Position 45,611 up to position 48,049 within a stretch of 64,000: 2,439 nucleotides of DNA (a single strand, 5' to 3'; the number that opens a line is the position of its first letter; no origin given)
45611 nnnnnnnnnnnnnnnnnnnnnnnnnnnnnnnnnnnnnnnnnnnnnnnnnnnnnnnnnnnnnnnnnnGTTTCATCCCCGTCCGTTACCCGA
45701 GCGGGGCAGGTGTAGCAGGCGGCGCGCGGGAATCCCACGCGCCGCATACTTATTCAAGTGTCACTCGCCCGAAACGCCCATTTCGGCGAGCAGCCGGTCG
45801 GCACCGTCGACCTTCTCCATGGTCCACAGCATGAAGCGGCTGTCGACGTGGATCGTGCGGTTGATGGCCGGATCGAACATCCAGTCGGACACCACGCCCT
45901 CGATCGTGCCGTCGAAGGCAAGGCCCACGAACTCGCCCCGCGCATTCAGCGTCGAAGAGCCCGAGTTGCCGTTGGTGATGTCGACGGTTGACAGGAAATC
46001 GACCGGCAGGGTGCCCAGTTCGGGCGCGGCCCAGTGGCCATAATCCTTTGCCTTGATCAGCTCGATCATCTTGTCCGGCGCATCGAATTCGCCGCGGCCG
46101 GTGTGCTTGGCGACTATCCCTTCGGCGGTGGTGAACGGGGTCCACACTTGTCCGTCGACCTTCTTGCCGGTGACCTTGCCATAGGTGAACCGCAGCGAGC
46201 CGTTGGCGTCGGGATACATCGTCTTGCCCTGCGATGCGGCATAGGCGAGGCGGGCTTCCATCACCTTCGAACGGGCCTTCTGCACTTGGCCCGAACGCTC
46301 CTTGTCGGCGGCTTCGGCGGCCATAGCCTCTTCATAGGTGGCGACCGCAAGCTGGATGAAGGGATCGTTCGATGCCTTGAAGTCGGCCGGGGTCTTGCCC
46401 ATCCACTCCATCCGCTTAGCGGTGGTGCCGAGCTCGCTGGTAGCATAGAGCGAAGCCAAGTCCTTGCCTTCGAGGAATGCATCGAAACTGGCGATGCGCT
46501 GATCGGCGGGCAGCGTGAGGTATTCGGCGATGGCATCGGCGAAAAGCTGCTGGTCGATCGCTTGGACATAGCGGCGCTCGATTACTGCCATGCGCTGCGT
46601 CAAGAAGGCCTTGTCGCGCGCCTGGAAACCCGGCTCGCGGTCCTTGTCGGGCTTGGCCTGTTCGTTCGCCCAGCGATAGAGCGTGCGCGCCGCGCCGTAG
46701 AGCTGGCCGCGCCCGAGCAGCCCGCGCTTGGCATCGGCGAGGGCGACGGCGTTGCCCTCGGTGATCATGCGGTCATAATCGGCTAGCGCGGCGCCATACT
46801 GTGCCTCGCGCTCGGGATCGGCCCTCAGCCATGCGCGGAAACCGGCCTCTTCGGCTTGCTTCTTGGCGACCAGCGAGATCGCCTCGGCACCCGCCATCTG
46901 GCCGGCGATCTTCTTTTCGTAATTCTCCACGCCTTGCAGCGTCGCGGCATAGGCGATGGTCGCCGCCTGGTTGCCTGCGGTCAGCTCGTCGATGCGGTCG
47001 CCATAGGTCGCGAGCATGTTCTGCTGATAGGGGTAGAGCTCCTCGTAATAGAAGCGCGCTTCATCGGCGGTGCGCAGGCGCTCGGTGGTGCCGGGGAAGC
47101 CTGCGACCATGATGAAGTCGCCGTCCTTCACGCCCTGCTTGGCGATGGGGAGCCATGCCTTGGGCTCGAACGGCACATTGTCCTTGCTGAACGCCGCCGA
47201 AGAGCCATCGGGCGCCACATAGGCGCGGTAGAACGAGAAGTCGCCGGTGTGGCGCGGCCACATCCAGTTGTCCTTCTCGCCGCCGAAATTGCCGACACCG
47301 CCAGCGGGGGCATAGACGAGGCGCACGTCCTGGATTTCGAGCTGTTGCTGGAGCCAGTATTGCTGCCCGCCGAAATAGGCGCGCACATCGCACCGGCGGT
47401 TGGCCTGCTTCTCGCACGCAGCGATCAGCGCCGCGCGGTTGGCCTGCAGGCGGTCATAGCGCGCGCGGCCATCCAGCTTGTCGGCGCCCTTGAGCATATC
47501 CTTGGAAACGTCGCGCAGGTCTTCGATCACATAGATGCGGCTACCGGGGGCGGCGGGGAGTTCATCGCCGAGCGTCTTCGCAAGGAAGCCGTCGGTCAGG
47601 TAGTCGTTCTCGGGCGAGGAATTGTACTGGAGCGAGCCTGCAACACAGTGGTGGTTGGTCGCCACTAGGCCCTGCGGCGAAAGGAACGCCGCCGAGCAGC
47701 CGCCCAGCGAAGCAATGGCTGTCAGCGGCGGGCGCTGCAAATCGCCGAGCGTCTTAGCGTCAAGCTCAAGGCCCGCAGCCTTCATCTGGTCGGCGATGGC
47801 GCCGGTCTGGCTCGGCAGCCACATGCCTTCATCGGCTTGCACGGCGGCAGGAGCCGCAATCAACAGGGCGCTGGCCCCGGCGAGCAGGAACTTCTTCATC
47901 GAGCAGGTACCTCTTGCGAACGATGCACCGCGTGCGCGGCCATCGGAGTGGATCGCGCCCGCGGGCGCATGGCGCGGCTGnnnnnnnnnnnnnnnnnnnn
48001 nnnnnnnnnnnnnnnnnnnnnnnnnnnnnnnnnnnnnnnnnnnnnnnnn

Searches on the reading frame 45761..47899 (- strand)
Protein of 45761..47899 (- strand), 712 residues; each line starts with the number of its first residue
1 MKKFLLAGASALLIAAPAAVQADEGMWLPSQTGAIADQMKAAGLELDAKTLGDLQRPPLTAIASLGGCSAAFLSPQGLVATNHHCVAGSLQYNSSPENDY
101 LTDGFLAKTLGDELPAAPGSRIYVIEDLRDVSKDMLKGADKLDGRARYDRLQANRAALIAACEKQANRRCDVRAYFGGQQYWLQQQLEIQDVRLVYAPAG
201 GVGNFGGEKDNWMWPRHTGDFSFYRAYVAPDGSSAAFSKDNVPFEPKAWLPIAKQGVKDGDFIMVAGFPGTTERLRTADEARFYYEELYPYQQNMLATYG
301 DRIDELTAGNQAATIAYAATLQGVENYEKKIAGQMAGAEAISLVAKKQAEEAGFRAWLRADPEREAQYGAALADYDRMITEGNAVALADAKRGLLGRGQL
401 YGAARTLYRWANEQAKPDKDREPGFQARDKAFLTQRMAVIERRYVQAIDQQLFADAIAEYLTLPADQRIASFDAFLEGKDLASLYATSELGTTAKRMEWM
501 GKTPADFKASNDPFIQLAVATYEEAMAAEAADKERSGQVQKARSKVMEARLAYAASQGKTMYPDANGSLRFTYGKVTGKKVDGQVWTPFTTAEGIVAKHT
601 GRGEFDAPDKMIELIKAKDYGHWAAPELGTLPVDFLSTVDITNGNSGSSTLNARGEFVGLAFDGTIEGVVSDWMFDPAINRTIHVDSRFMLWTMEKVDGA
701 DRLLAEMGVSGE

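Call 20: search_protein_families(library=pfam, proteins=[window:45761-47899:-], max_evalue=0.00001)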
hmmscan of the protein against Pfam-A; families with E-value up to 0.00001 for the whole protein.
window:45761-47899:- (712 aa): 2 families
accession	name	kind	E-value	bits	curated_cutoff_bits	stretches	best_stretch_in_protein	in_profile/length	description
PF10459.15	Peptidase_S46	-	1.8e-228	761.2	22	1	22-708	1-697/698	Peptidase S46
PF13365.12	Trypsin_2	-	4.2e-06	28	27.6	0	68-94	1-27/144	Trypsin-like peptidase domain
